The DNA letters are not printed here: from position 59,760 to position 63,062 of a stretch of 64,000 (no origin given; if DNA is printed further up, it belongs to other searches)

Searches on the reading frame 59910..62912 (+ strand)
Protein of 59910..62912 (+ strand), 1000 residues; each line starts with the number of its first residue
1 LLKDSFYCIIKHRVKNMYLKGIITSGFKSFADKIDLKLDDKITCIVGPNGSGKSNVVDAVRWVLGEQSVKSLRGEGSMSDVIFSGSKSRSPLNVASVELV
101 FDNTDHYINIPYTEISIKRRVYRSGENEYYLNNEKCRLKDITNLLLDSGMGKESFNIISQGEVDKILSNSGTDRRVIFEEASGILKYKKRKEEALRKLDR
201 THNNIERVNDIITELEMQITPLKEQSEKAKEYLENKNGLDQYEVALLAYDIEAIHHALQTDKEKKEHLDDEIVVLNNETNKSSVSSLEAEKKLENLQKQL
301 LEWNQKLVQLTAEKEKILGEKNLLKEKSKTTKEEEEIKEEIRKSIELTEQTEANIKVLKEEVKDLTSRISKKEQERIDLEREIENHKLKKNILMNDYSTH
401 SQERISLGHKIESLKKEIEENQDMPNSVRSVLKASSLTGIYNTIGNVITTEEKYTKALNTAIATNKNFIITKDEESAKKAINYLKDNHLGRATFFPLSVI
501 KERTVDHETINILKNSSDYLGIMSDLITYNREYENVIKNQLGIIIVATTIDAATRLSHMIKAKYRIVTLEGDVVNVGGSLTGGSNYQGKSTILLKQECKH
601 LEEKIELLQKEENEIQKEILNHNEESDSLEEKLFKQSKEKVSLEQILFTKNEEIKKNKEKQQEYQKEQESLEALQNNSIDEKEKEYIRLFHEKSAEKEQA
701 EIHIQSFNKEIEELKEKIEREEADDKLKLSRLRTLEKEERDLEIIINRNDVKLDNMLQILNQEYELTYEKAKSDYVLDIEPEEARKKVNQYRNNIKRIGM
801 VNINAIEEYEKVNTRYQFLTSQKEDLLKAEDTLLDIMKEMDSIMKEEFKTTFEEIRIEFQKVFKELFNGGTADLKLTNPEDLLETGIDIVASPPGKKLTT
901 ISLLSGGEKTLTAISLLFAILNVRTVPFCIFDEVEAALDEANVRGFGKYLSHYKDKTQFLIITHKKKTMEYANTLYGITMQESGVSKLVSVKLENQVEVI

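Call 12: search_protein_families(library=pfam, max_evalue=0.001, proteins=[window:59910-62912:+])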
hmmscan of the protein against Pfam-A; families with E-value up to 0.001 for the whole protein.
window:59910-62912:+ (1000 aa): 5 families
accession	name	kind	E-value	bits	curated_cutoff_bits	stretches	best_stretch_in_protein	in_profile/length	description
PF02463.25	SMC_N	-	3.3e-59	200.4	40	1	18-987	1-220/220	RecF/RecN/SMC N terminal domain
PF06470.18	SMC_hinge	-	7.4e-24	84.8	22.5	1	438-556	2-115/116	SMC proteins Flexible Hinge Domain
PF13304.12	AAA_21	-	4.4e-08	34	27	1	42-122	1-111/304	AAA domain, putative AbiEii toxin, Type IV TA system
PF13555.12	AAA_29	-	1.2e-06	28.6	27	1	33-64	16-46/61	P-loop containing region of AAA domain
PF13476.12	AAA_23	-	4.8e-05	24.5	27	1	25-341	5-173/201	AAA domain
